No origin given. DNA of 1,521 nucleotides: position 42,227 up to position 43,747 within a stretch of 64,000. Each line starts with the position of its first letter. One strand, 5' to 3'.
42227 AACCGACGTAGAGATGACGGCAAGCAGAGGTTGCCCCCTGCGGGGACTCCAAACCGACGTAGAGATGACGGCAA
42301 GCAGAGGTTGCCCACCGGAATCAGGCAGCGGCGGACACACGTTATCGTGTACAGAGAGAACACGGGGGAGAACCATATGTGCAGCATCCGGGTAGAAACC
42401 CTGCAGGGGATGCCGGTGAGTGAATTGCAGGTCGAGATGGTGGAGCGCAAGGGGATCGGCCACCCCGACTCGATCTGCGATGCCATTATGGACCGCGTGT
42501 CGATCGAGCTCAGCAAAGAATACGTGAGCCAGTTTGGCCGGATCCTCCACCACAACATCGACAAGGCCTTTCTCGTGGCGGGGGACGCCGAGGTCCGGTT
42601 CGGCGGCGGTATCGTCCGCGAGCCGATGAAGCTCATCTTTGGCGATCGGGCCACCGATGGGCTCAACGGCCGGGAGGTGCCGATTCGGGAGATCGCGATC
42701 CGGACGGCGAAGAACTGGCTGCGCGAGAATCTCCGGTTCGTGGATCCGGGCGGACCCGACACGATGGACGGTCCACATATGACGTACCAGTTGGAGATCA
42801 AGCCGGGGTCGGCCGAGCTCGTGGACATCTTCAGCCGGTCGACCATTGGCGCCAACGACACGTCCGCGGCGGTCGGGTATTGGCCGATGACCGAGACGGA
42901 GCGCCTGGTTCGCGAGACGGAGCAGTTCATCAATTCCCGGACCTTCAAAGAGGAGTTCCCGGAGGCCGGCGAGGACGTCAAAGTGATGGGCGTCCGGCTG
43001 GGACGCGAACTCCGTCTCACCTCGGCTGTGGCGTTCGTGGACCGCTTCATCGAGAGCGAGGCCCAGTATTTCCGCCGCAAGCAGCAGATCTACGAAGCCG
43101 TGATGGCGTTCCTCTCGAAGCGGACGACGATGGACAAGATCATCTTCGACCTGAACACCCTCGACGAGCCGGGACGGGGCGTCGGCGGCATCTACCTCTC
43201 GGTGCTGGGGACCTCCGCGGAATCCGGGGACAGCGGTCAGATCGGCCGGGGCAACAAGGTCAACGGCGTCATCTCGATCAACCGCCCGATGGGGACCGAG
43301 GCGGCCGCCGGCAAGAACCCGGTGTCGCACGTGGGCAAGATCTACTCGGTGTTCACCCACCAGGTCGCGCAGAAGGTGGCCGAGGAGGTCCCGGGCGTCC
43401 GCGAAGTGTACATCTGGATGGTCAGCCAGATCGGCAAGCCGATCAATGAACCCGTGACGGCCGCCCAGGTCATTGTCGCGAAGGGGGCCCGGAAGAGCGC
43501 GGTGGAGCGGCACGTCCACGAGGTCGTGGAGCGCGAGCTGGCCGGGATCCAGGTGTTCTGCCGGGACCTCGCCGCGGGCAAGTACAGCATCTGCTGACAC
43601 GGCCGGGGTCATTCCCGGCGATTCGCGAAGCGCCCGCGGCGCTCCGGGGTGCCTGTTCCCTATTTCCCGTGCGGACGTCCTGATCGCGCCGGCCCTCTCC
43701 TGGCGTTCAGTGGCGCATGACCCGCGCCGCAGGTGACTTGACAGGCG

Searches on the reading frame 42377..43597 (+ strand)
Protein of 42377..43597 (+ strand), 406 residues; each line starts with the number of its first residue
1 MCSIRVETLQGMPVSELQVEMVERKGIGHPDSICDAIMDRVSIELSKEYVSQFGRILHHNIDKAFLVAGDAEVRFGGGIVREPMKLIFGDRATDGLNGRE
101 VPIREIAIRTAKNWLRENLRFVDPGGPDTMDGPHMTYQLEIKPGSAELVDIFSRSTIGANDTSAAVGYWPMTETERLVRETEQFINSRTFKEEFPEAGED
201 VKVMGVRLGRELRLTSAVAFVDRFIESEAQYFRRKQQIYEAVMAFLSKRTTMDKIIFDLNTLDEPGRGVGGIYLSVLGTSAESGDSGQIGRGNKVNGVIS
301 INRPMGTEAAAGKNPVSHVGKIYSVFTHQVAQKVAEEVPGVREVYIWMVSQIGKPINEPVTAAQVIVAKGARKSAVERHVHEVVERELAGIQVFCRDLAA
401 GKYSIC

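Call 13: find_encoding_contigs(protein=window:42377-43597:+, flank=10000, max_places=6)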
Protein window:42377-43597:+ (406 aa): 9 contigs read that carry it; 6 places shown.
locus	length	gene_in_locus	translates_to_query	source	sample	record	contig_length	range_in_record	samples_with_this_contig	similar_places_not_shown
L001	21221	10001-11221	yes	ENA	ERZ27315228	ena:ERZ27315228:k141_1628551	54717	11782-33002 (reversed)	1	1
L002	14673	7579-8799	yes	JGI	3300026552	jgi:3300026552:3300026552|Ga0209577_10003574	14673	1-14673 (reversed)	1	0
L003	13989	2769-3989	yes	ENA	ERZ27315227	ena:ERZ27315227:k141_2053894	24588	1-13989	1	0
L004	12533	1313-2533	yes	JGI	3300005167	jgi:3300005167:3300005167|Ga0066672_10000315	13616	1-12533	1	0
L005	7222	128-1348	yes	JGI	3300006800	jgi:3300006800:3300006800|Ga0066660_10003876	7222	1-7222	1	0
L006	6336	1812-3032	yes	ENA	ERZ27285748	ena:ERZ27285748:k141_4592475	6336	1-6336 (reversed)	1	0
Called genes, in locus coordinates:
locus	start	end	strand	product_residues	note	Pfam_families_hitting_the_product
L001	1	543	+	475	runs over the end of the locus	PF13191:AAA_16 (weak), PF00004:AAA (weak), PF07728:AAA_5 (faint), PF07724:AAA_2, PF00004:AAA (weak)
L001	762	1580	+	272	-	PF00318:Ribosomal_S2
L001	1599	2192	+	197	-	PF00889:EF_TS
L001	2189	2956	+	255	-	PF00696:AA_kinase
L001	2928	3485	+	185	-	PF01765:RRF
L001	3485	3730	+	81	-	-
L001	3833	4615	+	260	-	PF01255:Prenyltransf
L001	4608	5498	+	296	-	PF01148:CTP_transf_1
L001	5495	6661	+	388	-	PF02670:DXP_reductoisom, PF08436:DXP_redisom_C, PF13288:DXPR_C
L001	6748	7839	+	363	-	PF02163:Peptidase_M50, PF00595:PDZ (weak), PF13180:PDZ_2 (faint), PF17820:PDZ_6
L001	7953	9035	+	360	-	PF04551:GcpE, PF26540:GcpE_C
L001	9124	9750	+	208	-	PF01694:Rhomboid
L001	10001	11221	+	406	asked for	PF01941:AdoMet_Synthase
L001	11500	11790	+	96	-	-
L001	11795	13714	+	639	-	-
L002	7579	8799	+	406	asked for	PF01941:AdoMet_Synthase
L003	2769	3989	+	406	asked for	PF01941:AdoMet_Synthase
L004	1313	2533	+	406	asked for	PF01941:AdoMet_Synthase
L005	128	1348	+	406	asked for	PF01941:AdoMet_Synthase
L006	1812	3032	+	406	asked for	PF01941:AdoMet_Synthase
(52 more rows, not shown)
